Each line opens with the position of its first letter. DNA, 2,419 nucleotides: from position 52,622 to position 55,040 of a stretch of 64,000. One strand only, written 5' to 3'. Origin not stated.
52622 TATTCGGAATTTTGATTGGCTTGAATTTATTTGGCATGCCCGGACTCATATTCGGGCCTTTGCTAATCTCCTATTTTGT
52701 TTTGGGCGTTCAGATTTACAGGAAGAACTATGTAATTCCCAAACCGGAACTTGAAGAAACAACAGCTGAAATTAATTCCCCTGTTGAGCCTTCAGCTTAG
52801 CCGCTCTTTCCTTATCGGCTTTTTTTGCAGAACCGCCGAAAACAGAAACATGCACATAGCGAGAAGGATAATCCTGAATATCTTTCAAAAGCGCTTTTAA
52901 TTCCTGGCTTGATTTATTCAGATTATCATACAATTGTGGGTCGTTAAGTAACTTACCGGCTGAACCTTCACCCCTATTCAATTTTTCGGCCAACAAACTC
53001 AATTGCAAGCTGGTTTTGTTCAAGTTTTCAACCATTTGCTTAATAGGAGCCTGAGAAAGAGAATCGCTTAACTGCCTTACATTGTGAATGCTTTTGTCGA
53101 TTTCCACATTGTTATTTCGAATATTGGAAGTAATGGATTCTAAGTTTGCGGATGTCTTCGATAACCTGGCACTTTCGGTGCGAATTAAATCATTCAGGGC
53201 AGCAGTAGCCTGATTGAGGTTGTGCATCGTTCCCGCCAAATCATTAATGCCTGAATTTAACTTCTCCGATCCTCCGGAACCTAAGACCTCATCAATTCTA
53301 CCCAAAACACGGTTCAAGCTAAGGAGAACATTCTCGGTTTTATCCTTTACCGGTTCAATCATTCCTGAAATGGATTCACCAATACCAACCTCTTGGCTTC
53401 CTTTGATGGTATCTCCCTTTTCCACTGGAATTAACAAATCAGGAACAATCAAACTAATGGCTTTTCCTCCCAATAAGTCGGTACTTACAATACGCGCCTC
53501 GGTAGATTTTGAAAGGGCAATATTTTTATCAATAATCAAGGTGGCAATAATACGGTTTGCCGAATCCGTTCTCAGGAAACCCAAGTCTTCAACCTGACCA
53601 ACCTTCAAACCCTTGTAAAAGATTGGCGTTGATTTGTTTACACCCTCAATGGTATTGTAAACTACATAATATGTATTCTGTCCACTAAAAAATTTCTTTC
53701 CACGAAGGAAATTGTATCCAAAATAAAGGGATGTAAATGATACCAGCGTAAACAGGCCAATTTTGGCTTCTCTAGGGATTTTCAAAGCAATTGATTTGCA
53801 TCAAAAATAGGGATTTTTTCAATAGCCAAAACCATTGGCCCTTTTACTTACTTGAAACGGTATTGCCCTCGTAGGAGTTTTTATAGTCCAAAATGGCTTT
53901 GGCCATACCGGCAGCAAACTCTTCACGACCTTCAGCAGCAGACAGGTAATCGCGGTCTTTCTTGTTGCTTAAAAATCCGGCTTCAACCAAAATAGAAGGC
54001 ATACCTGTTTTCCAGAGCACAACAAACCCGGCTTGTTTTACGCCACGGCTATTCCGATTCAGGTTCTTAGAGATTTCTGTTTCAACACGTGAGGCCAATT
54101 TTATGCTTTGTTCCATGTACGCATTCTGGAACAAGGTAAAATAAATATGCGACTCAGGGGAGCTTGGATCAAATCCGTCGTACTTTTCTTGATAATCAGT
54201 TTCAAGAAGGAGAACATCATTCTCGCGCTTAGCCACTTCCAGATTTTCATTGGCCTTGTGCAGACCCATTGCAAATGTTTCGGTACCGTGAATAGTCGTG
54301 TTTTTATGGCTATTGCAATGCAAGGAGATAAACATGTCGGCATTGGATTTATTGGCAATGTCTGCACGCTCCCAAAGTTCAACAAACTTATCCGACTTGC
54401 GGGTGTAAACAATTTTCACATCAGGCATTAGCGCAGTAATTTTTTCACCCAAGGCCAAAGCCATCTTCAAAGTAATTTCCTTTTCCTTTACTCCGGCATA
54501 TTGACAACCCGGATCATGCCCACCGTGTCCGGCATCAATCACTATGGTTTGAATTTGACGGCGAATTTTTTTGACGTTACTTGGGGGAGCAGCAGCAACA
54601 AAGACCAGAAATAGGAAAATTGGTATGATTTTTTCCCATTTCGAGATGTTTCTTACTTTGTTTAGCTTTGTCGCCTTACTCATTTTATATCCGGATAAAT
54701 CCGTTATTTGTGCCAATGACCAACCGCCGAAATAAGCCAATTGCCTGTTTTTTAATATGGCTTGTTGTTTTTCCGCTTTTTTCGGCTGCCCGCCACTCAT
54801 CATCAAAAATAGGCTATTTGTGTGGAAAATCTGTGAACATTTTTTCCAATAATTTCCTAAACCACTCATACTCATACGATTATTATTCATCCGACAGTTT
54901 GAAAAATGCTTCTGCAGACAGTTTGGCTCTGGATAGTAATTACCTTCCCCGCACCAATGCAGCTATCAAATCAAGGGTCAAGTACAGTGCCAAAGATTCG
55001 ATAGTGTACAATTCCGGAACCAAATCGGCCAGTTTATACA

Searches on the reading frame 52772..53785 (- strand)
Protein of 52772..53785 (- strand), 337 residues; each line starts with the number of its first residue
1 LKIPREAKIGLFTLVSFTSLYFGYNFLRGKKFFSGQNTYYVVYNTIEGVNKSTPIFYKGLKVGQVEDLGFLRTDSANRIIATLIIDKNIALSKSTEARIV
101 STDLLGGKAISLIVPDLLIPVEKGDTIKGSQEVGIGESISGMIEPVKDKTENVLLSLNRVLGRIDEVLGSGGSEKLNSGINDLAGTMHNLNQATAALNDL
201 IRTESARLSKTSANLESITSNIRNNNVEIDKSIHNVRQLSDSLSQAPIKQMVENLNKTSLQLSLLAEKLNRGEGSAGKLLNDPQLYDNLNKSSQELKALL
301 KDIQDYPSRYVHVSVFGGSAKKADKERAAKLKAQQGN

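Call 34: search_protein_families(library=pfam, proteins=[window:52772-53785:-], max_evalue=0.001)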
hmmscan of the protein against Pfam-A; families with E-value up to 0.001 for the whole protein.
window:52772-53785:- (337 aa): 1 family
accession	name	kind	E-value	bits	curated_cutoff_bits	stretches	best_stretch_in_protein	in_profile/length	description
PF02470.25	MlaD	-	9.4e-14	51.9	25.1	1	37-113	3-79/81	MlaD protein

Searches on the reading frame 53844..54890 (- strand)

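Call 34: search_protein_families(library=pfam, proteins=[window:53844-54890:-], max_evalue=0.001)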
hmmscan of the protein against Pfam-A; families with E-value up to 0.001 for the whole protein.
window:53844-54890:- (348 aa): 1 family
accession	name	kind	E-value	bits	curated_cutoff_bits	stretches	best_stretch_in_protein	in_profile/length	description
PF01520.23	Amidase_3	-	4.6e-51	173.7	27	1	116-334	1-173/174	N-acetylmuramoyl-L-alanine amidase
